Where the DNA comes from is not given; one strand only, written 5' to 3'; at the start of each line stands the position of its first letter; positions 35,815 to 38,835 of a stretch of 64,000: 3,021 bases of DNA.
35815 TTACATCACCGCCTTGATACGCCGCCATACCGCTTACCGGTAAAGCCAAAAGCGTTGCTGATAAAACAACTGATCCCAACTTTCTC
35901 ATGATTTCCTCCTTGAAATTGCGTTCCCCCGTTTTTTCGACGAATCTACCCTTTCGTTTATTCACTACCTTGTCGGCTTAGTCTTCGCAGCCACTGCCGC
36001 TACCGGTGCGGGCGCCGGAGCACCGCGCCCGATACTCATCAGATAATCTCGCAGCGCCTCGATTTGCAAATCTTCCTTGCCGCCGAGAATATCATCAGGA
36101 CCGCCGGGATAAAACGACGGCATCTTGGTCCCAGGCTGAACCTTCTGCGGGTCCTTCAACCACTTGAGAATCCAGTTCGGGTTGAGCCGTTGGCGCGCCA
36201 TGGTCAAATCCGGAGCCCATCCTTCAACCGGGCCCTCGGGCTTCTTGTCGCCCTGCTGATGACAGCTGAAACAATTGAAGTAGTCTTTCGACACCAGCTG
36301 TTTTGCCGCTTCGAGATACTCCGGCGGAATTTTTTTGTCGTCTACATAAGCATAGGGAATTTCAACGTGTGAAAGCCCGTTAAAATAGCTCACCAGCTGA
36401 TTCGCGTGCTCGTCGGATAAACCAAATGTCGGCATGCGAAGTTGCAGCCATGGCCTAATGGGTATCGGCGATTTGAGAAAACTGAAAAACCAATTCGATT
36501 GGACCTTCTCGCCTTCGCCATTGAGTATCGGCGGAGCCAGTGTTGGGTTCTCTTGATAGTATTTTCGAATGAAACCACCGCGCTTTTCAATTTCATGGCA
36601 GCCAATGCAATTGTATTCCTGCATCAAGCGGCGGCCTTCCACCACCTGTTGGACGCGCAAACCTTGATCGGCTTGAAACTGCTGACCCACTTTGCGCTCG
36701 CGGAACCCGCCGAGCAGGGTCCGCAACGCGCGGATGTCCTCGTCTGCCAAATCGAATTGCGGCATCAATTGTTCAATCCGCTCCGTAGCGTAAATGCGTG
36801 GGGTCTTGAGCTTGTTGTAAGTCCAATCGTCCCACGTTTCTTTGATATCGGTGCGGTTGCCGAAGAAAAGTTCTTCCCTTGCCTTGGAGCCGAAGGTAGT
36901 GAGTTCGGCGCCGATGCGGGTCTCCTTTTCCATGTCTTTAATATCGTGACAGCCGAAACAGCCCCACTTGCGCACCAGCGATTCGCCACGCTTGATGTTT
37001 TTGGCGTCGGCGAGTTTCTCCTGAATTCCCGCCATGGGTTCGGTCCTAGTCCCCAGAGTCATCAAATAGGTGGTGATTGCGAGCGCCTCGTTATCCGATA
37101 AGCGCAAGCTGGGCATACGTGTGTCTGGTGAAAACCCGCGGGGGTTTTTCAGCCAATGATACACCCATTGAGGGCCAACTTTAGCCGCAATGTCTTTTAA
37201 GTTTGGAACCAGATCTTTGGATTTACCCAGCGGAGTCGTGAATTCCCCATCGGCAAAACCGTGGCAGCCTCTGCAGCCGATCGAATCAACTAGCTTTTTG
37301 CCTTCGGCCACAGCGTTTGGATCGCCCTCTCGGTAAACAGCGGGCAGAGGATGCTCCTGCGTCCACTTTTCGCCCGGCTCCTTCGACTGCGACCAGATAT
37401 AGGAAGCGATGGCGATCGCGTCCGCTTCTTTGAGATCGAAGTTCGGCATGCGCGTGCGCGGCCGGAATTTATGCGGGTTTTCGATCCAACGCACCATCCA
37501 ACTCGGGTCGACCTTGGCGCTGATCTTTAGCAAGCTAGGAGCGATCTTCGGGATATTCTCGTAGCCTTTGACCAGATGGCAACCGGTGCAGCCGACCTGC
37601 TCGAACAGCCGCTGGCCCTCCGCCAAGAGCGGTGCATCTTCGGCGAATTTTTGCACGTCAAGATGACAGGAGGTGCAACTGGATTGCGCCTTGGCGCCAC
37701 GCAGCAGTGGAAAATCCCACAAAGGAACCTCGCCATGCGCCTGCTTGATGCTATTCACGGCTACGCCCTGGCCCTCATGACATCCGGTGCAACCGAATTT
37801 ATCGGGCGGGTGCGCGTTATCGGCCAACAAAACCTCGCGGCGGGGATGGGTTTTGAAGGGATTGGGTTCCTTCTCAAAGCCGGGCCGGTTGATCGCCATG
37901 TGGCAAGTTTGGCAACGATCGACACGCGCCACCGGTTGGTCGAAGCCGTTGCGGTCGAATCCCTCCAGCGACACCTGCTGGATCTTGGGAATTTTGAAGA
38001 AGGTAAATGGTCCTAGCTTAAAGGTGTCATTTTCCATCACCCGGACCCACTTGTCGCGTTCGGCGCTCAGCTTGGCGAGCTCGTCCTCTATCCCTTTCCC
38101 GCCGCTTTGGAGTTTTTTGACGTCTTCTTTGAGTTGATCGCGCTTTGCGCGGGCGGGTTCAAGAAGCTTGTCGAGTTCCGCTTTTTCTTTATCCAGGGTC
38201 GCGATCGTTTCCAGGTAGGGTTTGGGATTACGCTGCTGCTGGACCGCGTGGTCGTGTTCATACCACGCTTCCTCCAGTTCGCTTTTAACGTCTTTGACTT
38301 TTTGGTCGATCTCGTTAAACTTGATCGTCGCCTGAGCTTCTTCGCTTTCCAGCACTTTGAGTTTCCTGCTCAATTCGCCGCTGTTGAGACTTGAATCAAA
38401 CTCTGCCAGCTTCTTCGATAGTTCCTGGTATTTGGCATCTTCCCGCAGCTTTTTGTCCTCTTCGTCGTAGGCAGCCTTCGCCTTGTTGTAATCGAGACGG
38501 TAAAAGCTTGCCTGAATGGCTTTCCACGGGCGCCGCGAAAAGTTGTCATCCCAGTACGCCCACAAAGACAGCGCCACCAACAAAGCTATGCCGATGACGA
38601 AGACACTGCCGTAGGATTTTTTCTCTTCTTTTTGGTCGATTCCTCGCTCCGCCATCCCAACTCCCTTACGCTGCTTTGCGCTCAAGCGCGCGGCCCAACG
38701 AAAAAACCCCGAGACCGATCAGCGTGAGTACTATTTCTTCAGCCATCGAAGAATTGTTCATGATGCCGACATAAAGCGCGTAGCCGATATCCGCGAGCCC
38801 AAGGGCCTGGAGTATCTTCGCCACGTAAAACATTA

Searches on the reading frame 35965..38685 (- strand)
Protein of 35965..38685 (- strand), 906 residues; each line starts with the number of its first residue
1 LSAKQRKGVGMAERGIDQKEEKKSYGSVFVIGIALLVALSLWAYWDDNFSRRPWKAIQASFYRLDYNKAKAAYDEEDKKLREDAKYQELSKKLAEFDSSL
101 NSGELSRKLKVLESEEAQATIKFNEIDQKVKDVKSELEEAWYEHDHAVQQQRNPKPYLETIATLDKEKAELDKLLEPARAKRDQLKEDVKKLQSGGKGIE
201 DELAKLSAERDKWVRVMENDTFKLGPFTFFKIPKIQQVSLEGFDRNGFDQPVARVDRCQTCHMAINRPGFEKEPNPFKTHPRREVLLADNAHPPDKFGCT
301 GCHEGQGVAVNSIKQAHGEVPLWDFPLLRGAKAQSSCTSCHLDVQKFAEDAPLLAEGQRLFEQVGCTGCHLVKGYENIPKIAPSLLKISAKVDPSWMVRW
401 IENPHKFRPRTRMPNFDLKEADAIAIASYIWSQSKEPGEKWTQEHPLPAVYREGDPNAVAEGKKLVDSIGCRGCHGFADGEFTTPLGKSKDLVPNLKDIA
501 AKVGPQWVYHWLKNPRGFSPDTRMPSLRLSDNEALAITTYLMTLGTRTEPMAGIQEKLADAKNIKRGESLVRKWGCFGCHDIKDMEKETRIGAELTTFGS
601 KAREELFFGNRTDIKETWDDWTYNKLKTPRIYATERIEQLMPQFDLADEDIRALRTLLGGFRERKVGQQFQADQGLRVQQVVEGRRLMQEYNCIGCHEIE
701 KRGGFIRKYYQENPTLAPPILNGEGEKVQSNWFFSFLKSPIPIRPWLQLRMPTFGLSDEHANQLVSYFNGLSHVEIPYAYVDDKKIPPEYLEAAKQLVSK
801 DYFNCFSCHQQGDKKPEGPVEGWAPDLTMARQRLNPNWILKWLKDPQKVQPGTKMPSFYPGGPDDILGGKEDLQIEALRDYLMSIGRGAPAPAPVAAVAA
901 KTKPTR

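Call 20: search_protein_families(library=pfam, max_evalue=0.00001, proteins=[window:35965-38685:-])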
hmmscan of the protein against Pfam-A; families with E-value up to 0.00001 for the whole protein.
window:35965-38685:- (906 aa): 5 families
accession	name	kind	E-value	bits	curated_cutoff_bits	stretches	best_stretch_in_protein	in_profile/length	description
PF00034.26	Cytochrom_C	-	9.6e-36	123.4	21.3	1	355-433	2-89/90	Cytochrome c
PF13442.11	Cytochrome_CBB3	-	6.1e-28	97.4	27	0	354-430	3-68/68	Cytochrome C oxidase, cbb3-type, subunit III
PF14522.11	Cytochrome_C7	-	1.1e-08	35.3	24.8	0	256-341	14-66/67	Cytochrome c7 and related cytochrome c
PF22113.1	Mtrc-MtrF_II-IV_dom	-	3.5e-08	33.6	30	0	253-343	79-165/176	Outer membrane cytochrome MtrC/MtrF-like, domains II/IV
PF14537.11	Cytochrom_c3_2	-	1.4e-06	29.1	25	0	292-371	2-65/79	Cytochrome c3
